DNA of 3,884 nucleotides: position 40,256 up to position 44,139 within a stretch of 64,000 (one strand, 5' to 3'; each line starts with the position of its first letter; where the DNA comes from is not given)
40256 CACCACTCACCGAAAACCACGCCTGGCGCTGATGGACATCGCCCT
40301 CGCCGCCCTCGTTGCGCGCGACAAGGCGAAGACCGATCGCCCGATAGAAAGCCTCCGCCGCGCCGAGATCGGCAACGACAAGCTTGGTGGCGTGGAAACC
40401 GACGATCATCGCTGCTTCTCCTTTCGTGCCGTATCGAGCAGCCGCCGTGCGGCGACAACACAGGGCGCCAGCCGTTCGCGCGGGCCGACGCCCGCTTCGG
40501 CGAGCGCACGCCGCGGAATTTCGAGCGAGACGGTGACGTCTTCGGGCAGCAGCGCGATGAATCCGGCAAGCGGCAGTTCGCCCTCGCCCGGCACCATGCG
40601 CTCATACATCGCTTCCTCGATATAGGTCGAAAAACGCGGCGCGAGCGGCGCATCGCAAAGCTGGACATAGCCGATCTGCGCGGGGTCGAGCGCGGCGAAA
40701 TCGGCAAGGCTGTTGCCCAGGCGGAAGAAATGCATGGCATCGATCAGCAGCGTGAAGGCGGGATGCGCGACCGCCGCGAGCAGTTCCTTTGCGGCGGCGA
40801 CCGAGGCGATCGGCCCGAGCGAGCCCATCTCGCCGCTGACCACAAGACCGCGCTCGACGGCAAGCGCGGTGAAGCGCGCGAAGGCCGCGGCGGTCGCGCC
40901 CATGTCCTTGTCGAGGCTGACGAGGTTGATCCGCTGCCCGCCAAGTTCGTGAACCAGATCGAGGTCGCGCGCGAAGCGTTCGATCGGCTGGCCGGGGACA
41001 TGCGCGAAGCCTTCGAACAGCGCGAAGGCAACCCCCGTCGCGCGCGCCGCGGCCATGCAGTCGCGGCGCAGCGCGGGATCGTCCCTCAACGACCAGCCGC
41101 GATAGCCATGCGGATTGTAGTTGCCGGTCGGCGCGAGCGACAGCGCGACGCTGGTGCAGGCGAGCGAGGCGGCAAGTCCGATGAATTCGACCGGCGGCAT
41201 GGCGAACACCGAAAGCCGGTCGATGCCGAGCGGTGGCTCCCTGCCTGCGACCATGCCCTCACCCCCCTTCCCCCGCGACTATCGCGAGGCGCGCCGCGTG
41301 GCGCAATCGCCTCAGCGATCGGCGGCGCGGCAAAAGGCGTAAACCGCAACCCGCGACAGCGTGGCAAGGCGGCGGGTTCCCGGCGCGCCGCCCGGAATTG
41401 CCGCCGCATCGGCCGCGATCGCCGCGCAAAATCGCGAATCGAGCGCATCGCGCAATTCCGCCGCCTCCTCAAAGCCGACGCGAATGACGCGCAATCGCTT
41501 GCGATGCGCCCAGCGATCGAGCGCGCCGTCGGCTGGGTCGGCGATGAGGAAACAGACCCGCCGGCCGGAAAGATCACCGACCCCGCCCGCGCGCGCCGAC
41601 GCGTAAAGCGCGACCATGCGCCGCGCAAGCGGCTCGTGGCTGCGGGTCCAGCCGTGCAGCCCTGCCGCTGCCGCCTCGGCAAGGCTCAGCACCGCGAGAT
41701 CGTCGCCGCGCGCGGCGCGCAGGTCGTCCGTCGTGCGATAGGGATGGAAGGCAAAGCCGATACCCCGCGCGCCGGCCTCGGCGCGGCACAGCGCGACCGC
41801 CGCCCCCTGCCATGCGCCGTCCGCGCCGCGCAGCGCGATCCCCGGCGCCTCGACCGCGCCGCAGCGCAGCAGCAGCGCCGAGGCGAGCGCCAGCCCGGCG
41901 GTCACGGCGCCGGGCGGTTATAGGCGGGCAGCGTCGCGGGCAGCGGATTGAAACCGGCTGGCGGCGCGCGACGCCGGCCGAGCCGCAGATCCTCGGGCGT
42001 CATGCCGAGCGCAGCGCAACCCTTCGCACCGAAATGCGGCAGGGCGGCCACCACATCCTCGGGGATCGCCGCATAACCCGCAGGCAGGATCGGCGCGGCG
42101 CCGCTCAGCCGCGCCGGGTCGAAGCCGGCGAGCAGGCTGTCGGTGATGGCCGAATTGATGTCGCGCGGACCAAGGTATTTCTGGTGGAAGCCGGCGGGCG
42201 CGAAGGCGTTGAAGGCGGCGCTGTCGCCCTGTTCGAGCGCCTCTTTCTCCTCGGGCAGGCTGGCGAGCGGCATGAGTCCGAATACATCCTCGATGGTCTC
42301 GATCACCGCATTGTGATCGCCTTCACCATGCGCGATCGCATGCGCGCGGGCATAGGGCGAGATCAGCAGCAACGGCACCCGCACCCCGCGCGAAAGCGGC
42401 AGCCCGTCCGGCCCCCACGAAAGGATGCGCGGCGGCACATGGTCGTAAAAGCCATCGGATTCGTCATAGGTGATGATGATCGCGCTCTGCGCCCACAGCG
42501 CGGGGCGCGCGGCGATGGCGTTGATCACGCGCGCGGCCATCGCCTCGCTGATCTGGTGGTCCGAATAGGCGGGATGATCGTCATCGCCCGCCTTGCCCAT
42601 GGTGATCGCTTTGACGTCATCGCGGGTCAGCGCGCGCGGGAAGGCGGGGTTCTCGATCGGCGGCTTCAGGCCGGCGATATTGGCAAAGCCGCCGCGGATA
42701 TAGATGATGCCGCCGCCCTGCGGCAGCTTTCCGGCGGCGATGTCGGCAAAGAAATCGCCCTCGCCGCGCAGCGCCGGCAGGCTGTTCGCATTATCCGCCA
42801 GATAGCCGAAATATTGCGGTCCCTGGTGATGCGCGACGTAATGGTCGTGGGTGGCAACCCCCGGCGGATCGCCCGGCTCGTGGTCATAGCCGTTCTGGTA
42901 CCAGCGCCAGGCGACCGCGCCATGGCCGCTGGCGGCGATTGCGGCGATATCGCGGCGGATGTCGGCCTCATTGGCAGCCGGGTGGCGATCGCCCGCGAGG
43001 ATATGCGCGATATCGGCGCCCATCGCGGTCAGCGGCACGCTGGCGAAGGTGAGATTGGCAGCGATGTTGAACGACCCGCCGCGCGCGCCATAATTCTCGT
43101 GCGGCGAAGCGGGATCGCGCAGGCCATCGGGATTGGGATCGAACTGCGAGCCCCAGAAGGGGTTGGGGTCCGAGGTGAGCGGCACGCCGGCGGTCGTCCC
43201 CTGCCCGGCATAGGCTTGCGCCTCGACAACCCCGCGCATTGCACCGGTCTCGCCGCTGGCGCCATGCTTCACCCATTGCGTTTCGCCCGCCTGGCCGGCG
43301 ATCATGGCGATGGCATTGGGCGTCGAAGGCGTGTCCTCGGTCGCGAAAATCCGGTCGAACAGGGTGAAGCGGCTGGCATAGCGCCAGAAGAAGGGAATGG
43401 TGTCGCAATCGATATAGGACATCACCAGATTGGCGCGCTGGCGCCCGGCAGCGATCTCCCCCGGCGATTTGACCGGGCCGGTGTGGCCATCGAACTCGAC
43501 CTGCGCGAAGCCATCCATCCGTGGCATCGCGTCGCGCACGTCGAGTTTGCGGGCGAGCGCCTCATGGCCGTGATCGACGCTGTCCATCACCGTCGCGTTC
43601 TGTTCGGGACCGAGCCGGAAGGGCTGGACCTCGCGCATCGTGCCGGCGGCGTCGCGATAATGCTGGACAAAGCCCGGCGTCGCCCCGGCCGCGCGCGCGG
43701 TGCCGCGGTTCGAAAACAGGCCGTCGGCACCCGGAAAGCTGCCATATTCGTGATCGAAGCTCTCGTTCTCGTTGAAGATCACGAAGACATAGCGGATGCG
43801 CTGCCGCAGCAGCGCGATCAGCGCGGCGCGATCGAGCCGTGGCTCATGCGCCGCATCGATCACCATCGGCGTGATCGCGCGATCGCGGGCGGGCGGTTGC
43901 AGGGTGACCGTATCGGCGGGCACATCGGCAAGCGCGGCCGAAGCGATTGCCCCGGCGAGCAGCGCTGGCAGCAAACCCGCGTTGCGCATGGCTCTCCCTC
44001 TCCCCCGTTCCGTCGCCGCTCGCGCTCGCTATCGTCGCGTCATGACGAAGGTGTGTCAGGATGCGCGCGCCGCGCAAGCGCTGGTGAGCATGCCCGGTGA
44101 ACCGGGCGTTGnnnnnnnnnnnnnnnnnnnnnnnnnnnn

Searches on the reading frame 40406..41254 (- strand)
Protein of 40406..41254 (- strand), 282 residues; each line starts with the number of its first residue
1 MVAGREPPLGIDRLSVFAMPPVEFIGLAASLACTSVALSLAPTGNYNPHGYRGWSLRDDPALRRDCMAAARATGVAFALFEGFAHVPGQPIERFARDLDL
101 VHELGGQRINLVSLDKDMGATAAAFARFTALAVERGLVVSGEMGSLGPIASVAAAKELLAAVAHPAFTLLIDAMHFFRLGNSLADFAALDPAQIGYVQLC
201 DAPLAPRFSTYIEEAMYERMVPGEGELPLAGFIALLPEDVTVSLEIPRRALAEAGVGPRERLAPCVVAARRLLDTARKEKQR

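Call 7: search_protein_families(library=pfam, proteins=[window:40406-41254:-], max_evalue=0.001)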
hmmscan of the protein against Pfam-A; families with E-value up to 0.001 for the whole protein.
window:40406-41254:- (282 aa): 1 family
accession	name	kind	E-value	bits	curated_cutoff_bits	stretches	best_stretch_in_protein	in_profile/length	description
PF01261.30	AP_endonuc_2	-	3.8e-11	43.6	31.1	1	28-250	4-233/249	Xylose isomerase-like TIM barrel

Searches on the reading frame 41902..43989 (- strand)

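Call 7: search_protein_families(library=pfam, proteins=[window:41902-43989:-], max_evalue=0.001)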
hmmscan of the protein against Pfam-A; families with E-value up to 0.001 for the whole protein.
window:41902-43989:- (695 aa): 1 family
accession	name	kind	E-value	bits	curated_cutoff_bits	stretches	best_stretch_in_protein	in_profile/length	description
PF04185.19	Phosphoesterase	-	5.9e-52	177.4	23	1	65-573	1-356/356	Phosphoesterase family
